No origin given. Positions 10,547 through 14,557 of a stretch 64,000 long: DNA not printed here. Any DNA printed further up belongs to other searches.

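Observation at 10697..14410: Solitary low-GC type IIG/IIL-like restriction-modification fusion inserted in the purine biosynthesis cluster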

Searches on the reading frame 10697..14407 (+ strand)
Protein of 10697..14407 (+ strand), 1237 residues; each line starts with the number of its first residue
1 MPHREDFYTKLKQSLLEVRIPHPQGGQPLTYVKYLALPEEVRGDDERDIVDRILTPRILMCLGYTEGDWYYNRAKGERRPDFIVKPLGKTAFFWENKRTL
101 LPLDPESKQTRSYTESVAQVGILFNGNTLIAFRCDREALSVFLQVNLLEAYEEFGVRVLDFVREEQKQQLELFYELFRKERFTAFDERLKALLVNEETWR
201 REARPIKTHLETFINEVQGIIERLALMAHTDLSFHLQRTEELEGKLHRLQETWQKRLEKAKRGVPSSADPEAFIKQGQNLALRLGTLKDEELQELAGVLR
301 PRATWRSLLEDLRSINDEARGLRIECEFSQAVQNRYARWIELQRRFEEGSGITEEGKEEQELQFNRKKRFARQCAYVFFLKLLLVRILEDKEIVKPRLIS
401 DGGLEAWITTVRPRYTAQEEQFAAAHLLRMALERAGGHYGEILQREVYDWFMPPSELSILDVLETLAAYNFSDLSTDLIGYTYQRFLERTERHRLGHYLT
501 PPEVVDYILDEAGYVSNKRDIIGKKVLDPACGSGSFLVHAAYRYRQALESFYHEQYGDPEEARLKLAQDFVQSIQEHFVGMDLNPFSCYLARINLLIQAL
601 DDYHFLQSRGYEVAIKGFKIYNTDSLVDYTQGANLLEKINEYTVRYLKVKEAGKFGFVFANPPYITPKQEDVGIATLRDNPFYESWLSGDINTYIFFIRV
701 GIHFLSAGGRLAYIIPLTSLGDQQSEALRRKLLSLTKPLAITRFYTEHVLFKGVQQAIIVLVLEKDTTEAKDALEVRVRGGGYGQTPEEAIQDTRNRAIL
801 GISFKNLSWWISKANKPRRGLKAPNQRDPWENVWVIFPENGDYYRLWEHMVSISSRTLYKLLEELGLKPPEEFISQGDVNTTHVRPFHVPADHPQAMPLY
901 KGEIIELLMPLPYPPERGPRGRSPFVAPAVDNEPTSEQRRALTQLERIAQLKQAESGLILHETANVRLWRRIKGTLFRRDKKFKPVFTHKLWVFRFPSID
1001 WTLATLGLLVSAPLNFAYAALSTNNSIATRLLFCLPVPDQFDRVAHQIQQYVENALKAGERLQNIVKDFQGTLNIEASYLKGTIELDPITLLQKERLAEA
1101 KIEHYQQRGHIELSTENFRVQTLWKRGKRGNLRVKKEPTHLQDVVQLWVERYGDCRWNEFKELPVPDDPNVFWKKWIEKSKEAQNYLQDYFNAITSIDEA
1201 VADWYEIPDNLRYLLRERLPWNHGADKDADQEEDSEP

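Call 4: search_protein_families(library=pfam, proteins=[window:10697-14407:+], max_evalue=1)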
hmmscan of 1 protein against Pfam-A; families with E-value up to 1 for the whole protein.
window:10697-14407:+ (1237 aa): 5 families
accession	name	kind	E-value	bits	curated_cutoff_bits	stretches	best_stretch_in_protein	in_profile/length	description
PF02384.22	N6_Mtase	-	5.2e-16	59.3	20.4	1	475-772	2-239/311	N-6 DNA Methylase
PF07669.17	Eco57I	-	2.3e-15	57.5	25.3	1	577-747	2-168/171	Eco57I restriction-modification methylase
PF20473.4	MmeI_Mtase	-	8.2e-09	35.4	27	1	521-667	18-148/259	MmeI, DNA-methyltransferase domain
PF01170.24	UPF0020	-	9.6e-06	25.9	22.3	1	523-595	29-96/197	RMKL-like, methyltransferase domain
PF13847.12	Methyltransf_31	-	0.2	11.8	27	0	523-549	4-24/145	Methyltransferase domain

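Call 5: search_protein_families(library=padloc, proteins=[window:10697-14407:+], max_evalue=1)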
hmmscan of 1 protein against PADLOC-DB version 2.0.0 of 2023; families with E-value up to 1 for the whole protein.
window:10697-14407:+ (1237 aa): 65 families (the best 25 are shown)
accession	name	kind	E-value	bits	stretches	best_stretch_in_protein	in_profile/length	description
PDLC03630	REase_MTase_IIG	-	3.8e-27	92.5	2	458-636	327-501/1100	Type IIG restriction enzyme-methyltransferase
PDLC04134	mad2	-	1.4e-22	78.2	1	460-761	235-443/492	mads_2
PDLC03338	MTase_II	-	8e-22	75.7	2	477-601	111-219/604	Type II methyltransferase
PDLC02529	PglX|PglXI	-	1.9e-18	63.6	1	367-670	57-373/1189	PglX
PDLC03318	MTase_II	-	3.9e-17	59.9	1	462-775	310-634/723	Type II methyltransferase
PDLC03235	MTase_II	-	2.7e-16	57.6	1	472-723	79-314/648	Type II methyltransferase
PDLC03348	MTase_II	-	3.5e-16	56.9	1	475-804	200-487/727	Type II methyltransferase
PDLC03335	MTase_II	-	1.2e-14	52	1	475-769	59-308/607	Type II methyltransferase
PDLC03248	MTase_II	-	1.2e-13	48.6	2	645-774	76-204/521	Type II methyltransferase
PDLC03018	MTase_I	-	1.7e-13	47.9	1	458-555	269-360/749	Type I methyltransferase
PDLC03267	MTase_II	-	2.8e-13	47.6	2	638-780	90-232/539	Type II methyltransferase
PDLC03021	MTase_I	-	6.3e-13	46.4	2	455-602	121-252/491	Type I methyltransferase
PDLC03623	REase_MTase_IIG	-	1.1e-12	44.7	1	464-763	272-552/1022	Type IIG restriction enzyme-methyltransferase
PDLC03030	MTase_I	-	7.4e-12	42.5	1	459-744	293-560/670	Type I methyltransferase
PDLC03604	REase_MTase_IIG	-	1.1e-11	41.6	1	497-768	359-650/1011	Type IIG restriction enzyme-methyltransferase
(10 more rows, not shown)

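Call 6: search_protein_families(library=ncbifam, proteins=[window:10697-14407:+], max_evalue=1)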
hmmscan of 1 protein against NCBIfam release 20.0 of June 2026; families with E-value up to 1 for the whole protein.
window:10697-14407:+ (1237 aa): 10 families
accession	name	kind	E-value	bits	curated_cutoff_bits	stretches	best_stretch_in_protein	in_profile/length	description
NF047738.1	antiphage_MADS2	equivalog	2.3e-19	69.2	720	1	462-773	277-574/654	methylation-associated defense system DNA methyltransferase MAD2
TIGR02987.1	met_A_Alw26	exception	8.9e-14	51.1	353.5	2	683-766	167-248/523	Alw26I/Eco31I/Esp3I family type II restriction adenine-specific DNA-methyltransferase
NF033451.1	BREX_2_MTaseX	equivalog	1.3e-13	49.7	400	1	372-670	57-374/1185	BREX-2 system adenine-specific DNA-methyltransferase PglX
NF033455.1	BREX_6_MTaseX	exception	6.3e-11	40.5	900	2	521-599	327-400/1319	BREX-6 system adenine-specific DNA-methyltransferase PglX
NF033452.1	BREX_1_MTaseX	exception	3.4e-07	28.5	500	2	517-602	308-382/1210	BREX-1 system adenine-specific DNA-methyltransferase PglX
TIGR00497.1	hsdM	equivalog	0.0027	16.5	242.75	1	459-539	160-239/515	type I restriction-modification system subunit M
NF033454.1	BREX_5_MTaseX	exception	0.0077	13.8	900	1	525-599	304-368/1404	BREX-5 system adenine-specific DNA-methyltransferase PglX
TIGR03534.1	RF_mod_PrmC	equivalog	0.018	14.5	199.1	1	520-670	88-172/253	peptide chain release factor N(5)-glutamine methyltransferase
NF008748.0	PRK11783.1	equivalog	0.074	11.2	466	1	523-574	193-238/704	bifunctional 23S rRNA (guanine(2069)-N(7))-methyltransferase RlmK/23S rRNA (guanine(2445)-N(2))-methyltransferase RlmL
NF040721.1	Trm14_Arch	equivalog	0.091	11.9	280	1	524-584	193-253/370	tRNA (guanine(6)-N2)-methyltransferase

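Call 8: search_solved_structures(query=window:10697-14407:+, max_evalue=1, show_alignments=2)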
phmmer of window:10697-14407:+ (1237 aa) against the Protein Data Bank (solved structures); distinct sequences matched with E-value up to 1: 4.
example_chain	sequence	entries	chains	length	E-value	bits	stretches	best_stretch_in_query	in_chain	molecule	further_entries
7lni_A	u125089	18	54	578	7.5e-05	23.7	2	638-769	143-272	Site-specific DNA-methyltransferase (adenine-specific)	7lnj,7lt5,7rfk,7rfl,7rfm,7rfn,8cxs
8cxz_A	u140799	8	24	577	8.1e-05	23.6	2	638-769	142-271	Site-specific DNA-methyltransferase (adenine-specific)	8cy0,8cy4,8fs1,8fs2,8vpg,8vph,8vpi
2okc_A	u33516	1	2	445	0.0027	18.5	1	475-547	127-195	Type I restriction enzyme StySJI M protein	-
3ufb_A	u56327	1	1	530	0.27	11.9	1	493-542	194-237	Type I restriction-modification system methyltransferase subunit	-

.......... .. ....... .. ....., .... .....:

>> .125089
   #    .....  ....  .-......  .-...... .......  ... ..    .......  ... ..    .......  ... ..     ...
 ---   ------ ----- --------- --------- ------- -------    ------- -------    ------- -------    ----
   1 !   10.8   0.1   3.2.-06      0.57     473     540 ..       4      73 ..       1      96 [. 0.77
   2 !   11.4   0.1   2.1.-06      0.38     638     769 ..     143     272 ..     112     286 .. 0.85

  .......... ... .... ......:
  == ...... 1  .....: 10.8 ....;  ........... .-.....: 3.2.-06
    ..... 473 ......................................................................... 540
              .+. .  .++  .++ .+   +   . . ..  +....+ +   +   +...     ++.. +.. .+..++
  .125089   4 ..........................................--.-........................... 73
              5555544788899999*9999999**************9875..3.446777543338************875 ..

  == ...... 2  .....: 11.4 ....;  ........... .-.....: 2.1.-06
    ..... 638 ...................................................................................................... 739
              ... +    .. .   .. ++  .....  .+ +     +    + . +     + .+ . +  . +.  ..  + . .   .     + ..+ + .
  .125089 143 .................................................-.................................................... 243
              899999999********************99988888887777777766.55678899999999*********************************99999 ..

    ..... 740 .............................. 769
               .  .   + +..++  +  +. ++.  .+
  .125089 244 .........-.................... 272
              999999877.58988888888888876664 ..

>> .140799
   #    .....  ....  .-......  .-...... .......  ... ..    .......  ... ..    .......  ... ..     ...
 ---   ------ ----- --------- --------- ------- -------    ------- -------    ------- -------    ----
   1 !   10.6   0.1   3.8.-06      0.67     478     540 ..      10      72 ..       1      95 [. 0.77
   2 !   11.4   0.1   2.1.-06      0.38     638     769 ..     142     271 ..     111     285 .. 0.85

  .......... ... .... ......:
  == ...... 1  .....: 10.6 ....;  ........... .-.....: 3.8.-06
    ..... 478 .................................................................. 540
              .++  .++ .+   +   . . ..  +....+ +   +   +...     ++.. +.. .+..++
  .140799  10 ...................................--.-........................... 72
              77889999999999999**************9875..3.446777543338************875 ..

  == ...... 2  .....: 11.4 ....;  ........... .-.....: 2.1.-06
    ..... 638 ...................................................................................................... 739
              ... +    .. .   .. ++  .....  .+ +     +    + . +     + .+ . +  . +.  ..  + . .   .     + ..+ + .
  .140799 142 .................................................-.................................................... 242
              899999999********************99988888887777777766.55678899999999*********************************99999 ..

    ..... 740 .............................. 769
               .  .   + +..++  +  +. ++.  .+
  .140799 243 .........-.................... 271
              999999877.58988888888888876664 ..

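Call 9: find_homologous_proteins(query=window:10697-14407:+, max_evalue=0.00001)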
Query window:10697-14407:+ (1237 aa): 17 proteins with E <= 0.00001 among 8000 candidates.
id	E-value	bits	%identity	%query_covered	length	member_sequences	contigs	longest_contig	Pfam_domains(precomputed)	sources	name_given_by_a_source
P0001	0.0e+0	2859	100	100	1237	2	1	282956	PF02384.23,PF07669.18,PF01170.25,PF20473.5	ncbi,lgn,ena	-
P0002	0.0e+0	2372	82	100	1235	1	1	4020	PF02384.23,PF07669.18,PF20473.5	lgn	-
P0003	0.0e+0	2319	81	100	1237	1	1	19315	PF02384.23,PF07669.18,PF01170.25,PF20473.5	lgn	-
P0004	0.0e+0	1974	69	99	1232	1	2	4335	PF02384.23,PF07669.18,PF01170.25,PF20473.5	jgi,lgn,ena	-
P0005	0.0e+0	1952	68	100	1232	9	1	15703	PF02384.23,PF07669.18,PF01170.25,PF20473.5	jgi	jgi:type I restriction-modification system DNA methylase subunit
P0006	0.0e+0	1905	86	77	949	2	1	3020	PF02384.23,PF07669.18,PF01170.25,PF20473.5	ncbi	ncbi:MAG: N-6 DNA methylase, partial [Thermofilaceae archaeon]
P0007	0.0e+0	1894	67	100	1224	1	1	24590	PF02384.23,PF07669.18,PF20473.5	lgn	-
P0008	0.0e+0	1856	65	100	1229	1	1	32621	PF02384.23,PF07669.18,PF01170.25,PF20473.5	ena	-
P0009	2.2e-293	994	42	99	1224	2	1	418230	PF02384.23,PF07669.18,PF20473.5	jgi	jgi:hypothetical protein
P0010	1.2e-286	972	43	99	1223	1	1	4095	PF02384.23,PF07669.18,PF20473.5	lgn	-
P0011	4.5e-286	970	43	98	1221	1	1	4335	PF02384.23,PF07669.18,PF20473.5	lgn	-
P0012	2.5e-283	961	41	99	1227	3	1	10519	PF02384.23,PF07669.18,PF20473.5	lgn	-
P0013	9.1e-269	913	40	98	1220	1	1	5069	PF02384.23,PF07669.18,PF20473.5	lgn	-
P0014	6.4e-235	801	43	80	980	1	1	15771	PF02384.23,PF07669.18,PF20473.5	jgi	jgi:SAM-dependent methyltransferase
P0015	2.5e-190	653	53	26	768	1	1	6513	PF02384.23,PF20473.5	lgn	-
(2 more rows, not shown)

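Call 10: find_encoding_contigs(protein=P0003, flank=8000, max_places=3)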
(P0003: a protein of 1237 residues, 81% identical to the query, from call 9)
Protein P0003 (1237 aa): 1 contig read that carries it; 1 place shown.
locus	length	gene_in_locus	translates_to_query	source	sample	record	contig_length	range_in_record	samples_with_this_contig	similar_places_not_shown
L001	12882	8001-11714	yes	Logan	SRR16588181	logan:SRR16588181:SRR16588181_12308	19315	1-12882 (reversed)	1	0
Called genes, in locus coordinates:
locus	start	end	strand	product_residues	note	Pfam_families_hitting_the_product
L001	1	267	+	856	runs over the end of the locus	PF00133:tRNA-synt_1, PF09334:tRNA-synt_1g, PF13603:tRNA-synt_1_2, PF00133:tRNA-synt_1, PF08264:Anticodon_1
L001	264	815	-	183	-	PF01161:PBP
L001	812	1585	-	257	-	PF01048:PNP_UDP_1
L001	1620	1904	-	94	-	PF00216:Bac_DNA_binding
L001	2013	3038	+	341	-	PF00702:Hydrolase (faint), PF12710:HAD (faint)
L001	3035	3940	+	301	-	-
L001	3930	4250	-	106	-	PF01909:NTP_transf_2 (weak), PF18765:Polbeta (weak)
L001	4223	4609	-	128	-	PF05168:HEPN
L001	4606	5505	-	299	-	PF00294:PfkB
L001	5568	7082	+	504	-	PF02142:MGS, PF01808:AICARFT_IMPCHas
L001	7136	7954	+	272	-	PF00702:Hydrolase, PF12710:HAD (weak), PF13419:HAD_2, PF13242:Hydrolase_like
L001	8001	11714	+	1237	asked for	PF02384:N6_Mtase, PF01170:UPF0020 (faint), PF20473:MmeI_Mtase, PF07669:Eco57I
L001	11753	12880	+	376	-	?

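Call 11: find_encoding_contigs(protein=P0005, flank=8000, max_places=3)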
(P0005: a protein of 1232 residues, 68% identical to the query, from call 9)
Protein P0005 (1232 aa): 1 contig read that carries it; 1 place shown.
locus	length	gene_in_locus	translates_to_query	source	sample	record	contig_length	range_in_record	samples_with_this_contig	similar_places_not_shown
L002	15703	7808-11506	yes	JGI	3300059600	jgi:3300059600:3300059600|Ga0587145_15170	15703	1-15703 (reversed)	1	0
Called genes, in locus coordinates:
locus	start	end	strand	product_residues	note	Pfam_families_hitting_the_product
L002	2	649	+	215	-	?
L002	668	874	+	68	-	-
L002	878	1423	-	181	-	PF01161:PBP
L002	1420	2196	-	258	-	PF01048:PNP_UDP_1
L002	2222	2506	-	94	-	PF00216:Bac_DNA_binding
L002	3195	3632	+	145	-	PF12710:HAD (faint)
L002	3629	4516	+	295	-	PF00551:Formyl_trans_N (faint)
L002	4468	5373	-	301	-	PF00294:PfkB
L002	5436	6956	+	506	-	PF02142:MGS, PF01808:AICARFT_IMPCHas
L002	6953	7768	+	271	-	PF00702:Hydrolase, PF12710:HAD (weak), PF13419:HAD_2, PF13242:Hydrolase_like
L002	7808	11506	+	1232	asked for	PF02384:N6_Mtase, PF01170:UPF0020 (faint), PF20473:MmeI_Mtase, PF07669:Eco57I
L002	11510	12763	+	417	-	PF02844:GARS_N, PF01071:GARS_A, PF02786:CPSase_L_D2 (weak), PF02222:ATP-grasp (weak), PF02843:GARS_C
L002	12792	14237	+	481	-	PF01139:RtcB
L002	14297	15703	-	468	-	?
